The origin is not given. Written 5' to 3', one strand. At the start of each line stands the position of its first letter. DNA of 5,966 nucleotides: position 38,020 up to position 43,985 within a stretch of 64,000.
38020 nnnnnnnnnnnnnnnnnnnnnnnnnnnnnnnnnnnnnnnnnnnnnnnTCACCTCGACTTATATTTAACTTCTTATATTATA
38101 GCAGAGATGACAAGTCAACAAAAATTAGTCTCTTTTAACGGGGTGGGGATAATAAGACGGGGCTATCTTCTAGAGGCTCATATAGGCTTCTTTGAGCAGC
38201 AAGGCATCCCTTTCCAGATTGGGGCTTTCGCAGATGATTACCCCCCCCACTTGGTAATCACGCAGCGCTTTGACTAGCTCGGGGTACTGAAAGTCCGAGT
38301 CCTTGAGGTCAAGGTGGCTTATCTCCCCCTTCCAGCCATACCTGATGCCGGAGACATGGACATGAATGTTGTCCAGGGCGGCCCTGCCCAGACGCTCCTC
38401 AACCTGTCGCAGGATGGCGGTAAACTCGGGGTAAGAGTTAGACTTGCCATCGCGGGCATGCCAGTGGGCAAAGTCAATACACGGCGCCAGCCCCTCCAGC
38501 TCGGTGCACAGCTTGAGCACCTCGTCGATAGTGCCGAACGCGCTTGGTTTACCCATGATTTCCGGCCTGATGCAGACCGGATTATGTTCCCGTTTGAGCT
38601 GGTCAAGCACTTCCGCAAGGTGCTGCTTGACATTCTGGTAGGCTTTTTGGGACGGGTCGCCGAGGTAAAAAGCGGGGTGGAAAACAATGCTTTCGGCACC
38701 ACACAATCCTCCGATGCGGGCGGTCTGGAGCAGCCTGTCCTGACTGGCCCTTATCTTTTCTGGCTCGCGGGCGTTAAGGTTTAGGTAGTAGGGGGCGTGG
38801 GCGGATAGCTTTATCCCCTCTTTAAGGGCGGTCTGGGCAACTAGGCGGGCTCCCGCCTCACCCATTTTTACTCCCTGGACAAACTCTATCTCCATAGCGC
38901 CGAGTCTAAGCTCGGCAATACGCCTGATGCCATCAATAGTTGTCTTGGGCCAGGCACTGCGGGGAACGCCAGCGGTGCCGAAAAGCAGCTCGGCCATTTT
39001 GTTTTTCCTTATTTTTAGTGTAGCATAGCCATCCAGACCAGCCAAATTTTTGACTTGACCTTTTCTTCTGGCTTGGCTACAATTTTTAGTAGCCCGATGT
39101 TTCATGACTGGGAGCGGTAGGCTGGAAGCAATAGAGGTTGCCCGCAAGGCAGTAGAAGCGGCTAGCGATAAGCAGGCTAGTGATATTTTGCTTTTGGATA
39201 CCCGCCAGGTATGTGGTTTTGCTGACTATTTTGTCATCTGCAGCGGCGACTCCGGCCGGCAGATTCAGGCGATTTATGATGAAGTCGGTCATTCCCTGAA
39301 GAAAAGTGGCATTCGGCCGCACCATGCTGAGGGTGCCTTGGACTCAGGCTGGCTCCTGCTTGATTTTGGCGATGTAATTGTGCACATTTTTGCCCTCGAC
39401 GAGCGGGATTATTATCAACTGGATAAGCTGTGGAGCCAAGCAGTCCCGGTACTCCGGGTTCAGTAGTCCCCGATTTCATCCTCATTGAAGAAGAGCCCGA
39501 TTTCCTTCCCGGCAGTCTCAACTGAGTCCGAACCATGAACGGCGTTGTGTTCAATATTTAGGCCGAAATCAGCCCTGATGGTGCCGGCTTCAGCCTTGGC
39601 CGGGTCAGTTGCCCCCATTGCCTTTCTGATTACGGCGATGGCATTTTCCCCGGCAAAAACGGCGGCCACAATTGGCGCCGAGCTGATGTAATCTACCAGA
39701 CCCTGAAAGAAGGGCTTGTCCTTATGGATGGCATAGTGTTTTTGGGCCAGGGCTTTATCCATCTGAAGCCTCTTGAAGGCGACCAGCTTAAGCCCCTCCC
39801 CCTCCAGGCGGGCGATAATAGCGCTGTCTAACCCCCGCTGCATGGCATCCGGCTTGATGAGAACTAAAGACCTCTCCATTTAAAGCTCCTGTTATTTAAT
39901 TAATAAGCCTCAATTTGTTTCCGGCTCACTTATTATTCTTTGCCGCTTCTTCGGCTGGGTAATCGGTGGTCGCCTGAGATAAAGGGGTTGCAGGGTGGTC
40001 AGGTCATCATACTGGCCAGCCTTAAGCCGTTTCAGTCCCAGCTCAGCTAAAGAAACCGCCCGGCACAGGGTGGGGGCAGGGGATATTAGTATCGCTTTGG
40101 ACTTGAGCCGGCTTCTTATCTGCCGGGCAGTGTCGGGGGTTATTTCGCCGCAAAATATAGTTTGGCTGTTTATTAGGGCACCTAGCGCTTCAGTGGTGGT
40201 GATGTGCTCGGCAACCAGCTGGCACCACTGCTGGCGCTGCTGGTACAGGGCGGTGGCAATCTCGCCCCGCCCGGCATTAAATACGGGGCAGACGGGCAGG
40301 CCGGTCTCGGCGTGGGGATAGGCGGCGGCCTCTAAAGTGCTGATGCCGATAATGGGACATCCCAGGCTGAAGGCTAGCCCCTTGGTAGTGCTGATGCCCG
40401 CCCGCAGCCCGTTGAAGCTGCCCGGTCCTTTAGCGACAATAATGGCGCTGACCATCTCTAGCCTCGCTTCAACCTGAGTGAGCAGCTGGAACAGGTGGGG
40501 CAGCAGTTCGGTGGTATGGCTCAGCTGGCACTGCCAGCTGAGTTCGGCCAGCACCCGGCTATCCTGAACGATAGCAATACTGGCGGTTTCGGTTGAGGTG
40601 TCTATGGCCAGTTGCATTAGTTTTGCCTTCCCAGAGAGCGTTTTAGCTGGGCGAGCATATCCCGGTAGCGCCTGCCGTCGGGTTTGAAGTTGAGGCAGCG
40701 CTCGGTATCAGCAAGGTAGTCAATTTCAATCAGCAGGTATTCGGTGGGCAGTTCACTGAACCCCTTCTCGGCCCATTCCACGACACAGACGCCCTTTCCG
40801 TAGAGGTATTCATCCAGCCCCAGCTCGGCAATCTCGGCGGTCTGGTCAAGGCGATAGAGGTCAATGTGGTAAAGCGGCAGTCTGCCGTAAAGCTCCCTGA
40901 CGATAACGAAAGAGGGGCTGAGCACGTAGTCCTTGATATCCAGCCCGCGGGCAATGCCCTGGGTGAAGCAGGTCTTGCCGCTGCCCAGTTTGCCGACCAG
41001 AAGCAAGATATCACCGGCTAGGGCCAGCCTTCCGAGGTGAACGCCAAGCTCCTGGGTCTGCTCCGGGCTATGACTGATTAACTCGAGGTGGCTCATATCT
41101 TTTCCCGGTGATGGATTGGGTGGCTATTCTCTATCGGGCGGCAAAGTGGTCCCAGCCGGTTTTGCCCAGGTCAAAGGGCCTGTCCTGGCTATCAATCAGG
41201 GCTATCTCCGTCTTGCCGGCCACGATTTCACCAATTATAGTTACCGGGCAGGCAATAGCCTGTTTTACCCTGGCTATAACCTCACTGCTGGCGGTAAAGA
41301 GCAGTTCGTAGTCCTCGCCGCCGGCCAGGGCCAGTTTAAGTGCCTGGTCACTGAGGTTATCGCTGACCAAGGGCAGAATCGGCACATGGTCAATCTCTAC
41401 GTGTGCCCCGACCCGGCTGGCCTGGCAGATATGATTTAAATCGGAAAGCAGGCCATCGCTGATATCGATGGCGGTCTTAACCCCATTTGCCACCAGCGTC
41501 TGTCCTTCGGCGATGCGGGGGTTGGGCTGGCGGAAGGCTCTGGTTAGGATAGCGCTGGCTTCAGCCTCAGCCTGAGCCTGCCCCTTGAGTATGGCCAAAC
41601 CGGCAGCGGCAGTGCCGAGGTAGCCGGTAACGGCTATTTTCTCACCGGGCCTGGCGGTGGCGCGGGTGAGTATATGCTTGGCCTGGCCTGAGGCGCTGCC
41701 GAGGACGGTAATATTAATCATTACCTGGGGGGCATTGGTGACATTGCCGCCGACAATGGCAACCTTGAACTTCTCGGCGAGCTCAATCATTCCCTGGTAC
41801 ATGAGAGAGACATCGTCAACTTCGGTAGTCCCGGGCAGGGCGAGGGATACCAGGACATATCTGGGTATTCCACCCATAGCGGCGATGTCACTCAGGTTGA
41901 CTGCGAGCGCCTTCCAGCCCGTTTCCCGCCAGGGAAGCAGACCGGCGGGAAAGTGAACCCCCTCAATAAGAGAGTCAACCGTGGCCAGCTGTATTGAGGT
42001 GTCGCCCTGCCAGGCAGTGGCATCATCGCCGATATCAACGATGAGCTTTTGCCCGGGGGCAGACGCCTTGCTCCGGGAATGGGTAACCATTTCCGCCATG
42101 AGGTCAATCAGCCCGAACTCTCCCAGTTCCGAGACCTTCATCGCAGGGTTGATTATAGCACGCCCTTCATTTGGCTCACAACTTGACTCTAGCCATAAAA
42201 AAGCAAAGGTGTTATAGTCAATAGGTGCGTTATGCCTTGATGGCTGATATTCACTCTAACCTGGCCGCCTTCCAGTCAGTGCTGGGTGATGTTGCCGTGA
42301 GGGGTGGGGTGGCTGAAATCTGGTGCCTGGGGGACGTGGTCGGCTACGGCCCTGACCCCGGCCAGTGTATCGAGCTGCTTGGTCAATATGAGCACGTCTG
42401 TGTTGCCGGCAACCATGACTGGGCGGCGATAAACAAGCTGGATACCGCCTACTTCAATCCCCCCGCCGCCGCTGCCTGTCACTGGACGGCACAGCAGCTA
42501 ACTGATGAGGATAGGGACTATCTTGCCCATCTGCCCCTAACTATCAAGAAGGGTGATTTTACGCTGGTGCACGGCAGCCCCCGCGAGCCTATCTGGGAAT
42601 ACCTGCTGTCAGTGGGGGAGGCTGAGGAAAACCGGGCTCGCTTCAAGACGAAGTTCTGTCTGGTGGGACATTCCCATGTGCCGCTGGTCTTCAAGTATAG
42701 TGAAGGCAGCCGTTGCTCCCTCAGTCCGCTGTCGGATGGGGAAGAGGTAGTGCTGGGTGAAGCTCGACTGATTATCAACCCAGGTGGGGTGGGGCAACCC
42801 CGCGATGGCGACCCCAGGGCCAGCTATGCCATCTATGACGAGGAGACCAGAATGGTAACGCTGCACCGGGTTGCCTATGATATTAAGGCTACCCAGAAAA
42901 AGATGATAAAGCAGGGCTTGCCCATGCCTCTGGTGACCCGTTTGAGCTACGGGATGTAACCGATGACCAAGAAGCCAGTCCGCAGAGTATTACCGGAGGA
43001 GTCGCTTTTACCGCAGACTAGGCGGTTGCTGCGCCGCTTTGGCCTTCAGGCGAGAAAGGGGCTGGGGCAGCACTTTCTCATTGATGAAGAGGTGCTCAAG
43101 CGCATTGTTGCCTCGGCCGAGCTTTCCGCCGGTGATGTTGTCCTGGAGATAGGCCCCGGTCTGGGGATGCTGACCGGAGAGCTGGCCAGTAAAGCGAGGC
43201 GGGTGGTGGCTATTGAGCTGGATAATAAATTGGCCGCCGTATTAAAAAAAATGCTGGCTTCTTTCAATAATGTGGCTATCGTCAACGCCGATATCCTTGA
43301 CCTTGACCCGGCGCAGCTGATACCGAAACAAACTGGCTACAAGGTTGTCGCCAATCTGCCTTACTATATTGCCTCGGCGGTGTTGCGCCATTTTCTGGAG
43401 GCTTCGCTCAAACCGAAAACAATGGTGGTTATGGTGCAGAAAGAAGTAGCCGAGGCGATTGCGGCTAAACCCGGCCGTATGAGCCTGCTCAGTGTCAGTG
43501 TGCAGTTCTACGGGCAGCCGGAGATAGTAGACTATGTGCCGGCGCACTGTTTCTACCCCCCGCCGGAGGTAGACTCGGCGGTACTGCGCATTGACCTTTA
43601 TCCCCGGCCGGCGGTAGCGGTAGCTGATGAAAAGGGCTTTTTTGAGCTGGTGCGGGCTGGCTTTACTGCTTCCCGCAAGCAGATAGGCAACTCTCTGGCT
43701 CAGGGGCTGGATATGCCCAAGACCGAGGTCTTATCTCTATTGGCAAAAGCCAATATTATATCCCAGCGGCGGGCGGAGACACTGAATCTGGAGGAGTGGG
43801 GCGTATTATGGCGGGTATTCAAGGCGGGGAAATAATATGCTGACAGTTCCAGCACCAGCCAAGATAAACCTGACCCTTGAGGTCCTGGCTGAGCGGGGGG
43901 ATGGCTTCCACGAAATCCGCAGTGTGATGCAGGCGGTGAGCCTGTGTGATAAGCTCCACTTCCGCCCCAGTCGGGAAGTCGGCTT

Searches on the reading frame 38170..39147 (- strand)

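Call 35: search_protein_families(library=ncbifam, proteins=[window:38170-39147:-], max_evalue=1e-10)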
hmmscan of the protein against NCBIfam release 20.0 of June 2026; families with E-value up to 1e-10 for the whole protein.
window:38170-39147:- (325 aa): 1 family
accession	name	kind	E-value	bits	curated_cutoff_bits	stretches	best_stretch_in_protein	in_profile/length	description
TIGR00587.1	nfo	subfamily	1.2e-12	47.7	129.65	1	101-273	53-226/279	deoxyribonuclease IV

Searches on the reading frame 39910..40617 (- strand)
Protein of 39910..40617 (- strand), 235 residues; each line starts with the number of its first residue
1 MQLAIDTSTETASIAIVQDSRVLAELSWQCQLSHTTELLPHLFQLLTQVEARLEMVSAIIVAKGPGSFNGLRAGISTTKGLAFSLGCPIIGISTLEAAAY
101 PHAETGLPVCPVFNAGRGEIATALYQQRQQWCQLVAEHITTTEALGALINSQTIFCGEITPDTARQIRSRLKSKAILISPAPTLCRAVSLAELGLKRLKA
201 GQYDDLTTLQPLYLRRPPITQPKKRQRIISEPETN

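Call 35: search_protein_families(library=ncbifam, proteins=[window:39910-40617:-], max_evalue=1e-10)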
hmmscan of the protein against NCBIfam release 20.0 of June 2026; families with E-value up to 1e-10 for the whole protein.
window:39910-40617:- (235 aa): 1 family
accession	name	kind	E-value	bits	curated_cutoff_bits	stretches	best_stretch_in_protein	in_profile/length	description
TIGR03725.1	T6A_YeaZ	equivalog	1.2e-47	162.6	69.3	1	3-215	2-212/212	tRNA (adenosine(37)-N6)-threonylcarbamoyltransferase complex dimerization subunit type 1 TsaB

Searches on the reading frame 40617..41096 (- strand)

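Call 35: search_protein_families(library=ncbifam, proteins=[window:40617-41096:-], max_evalue=1e-10)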
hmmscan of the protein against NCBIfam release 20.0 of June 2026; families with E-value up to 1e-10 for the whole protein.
window:40617-41096:- (159 aa): 2 families
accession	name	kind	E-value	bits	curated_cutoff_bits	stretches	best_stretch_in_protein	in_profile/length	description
TIGR00150.1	T6A_YjeE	equivalog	9.9e-32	109.6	60.1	1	16-136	10-130/135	tRNA (adenosine(37)-N6)-threonylcarbamoyltransferase complex ATPase subunit type 1 TsaE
NF007931.0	PRK10646.1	equivalog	1.6e-19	70.4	246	1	12-131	12-132/153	tRNA (adenosine(37)-N6)-threonylcarbamoyltransferase complex ATPase subunit type 1 TsaE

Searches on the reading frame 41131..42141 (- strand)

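Call 35: search_protein_families(library=ncbifam, proteins=[window:41131-42141:-], max_evalue=1e-10)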
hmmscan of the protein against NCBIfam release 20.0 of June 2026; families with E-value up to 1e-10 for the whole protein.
window:41131-42141:- (336 aa): 10 families
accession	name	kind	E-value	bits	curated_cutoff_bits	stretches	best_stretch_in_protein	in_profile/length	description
TIGR01379.1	thiL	equivalog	2e-85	286.6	184.15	1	27-333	13-320/320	thiamine-phosphate kinase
NF004350.0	PRK05731.1-1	equivalog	1.9e-61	207.8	441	1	7-335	4-324/325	thiamine-phosphate kinase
NF004351.0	PRK05731.1-4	equivalog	6.4e-61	206.2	324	1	2-334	10-320/321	thiamine-phosphate kinase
NF004353.0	PRK05731.2-2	equivalog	5.4e-56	190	301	1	36-335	17-304/311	thiamine-phosphate kinase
NF004354.0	PRK05731.2-3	equivalog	1.3e-39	136.2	204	1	37-312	16-265/273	thiamine-phosphate kinase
TIGR00476.1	selD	equivalog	4.9e-23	81.8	125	1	19-269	24-267/311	selenide, water dikinase SelD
TIGR04049.1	AIR_rel_sll0787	hypoth_equivalog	4.8e-20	71.8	321.3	1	17-260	22-248/318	sll0787 family AIR synthase-like protein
TIGR03267.1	methan_mark_2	hypoth_equivalog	1.2e-18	67.3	365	1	29-325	35-315/323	methanogenesis marker 2 protein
TIGR02124.1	hypE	equivalog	5.9e-12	45.2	251.6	1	31-274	27-267/332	hydrogenase expression/formation protein HypE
NF002098.0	PRK00943.1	equivalog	9.3e-12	44.5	299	1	36-287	47-287/347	selenide, water dikinase SelD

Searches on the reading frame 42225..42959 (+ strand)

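Call 35: search_protein_families(library=ncbifam, proteins=[window:42225-42959:+], max_evalue=1e-10)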
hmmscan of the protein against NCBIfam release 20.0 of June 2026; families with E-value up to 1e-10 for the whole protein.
window:42225-42959:+ (244 aa): 0 families

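Call 67: search_protein_families(library=ncbifam, proteins=[window:42225-42959:+], max_evalue=0.1)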
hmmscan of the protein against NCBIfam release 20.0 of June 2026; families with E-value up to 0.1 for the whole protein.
window:42225-42959:+ (244 aa): 5 families
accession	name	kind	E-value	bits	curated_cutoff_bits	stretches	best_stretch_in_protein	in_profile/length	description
NF006988.0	PRK09453.1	equivalog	1.8e-08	34.4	117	1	1-55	1-62/183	phosphodiesterase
NF001204.0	PRK00166.1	equivalog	2.3e-07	30.4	176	1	4-126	4-129/276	symmetrical bis(5'-nucleosyl)-tetraphosphatase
TIGR00040.1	yfcE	subfamily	2.6e-06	27.6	56.25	1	1-153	1-118/158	YfcE family phosphodiesterase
NF007425.0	PRK09968.1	equivalog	6.2e-05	22.8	332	1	6-109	20-122/218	protein-serine/threonine phosphatase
NF008516.0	PRK11439.1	equivalog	0.00032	20.8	326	1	5-89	21-105/218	protein-serine/threonine phosphatase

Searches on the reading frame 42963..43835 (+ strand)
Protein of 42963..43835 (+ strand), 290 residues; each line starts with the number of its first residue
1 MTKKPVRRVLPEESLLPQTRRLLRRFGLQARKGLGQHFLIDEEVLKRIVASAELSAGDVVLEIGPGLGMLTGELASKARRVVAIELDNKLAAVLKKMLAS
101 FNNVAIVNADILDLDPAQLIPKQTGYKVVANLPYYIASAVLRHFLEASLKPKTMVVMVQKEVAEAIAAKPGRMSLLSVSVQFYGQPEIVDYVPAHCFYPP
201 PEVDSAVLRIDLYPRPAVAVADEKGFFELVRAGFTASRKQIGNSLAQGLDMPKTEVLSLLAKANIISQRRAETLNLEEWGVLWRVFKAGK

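Call 35: search_protein_families(library=ncbifam, proteins=[window:42963-43835:+], max_evalue=1e-10)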
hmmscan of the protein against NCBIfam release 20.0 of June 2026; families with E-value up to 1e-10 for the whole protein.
window:42963-43835:+ (290 aa): 21 families
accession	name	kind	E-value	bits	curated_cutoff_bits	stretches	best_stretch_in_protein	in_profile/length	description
TIGR00755.1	ksgA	equivalog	8.9e-73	244.8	171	1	29-282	2-252/256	16S rRNA (adenine(1518)-N(6)/adenine(1519)-N(6))-dimethyltransferase RsmA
NF000499.2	Erm23S_rRNA_broad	equivalog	6.8e-54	182.8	212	1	34-284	1-242/244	23S ribosomal RNA methyltransferase Erm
NF011486.0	PRK14896.1-1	equivalog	1.6e-42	145.5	450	1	22-248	14-236/284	16S ribosomal RNA methyltransferase A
NF000337.1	erm_SHROVE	exception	2e-36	125.6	320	1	30-266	2-230/248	ErmE/ErmH/ErmO/ErmR family 23S rRNA (adenine(2058)-N(6))-methyltransferase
NF042938.1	Erm55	exception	6.7e-27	94.2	525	1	30-283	7-251/270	23S rRNA (adenine(2058)-N(6))-methyltransferase Erm(55)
NF042988.1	Erm46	exception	2.3e-26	92.6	503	1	30-284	7-252/255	23S rRNA (adenine(2058)-N(6))-methyltransferase Erm(46)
NF012218.0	erm_38_23S_MT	exception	1.7e-22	79.9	800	1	30-266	7-237/386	23S rRNA (adenine(2058)-N(6))-methyltransferase Erm(38)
NF012222.1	erm_A_23S_MT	exception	2.1e-21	76.5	475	1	36-224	10-189/243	23S rRNA (adenine(2058)-N(6))-methyltransferase Erm(A)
NF000087.1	ErmO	exception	2.3e-20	73.1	450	1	30-245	7-218/259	23S rRNA (adenine(2058)-N(6))-methyltransferase Erm(O)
NF012223.0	erm_F_23S_MT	exception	2.5e-20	72.9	575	1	34-210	11-182/266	23S rRNA (adenine(2058)-N(6))-methyltransferase Erm(F)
NF012219.1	erm_C_23S_MT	exception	2.4e-19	69.9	530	1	36-211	10-177/244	23S rRNA (adenine(2058)-N(6))-methyltransferase Erm(C)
NF000024.1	ErmS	exception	1.5e-18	67.2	675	1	29-242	58-267/319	23S rRNA (adenine(2058)-N(6))-methyltransferase Erm(S)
NF045543.1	erm_G_23S_MT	exception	2.8e-18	66.6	515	1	36-217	10-181/244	23S rRNA (adenine(2058)-N(6))-methyltransferase Erm(G)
NF000412.1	Erm43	exception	3.2e-18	66.1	500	1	36-230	10-195/243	23S rRNA (adenine(2058)-N(6))-methyltransferase Erm(43)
NF000468.1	Erm37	exception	3.3e-18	66.3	350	1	30-209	7-167/179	23S rRNA (adenine(2058)-N(6))-methyltransferase Erm(37)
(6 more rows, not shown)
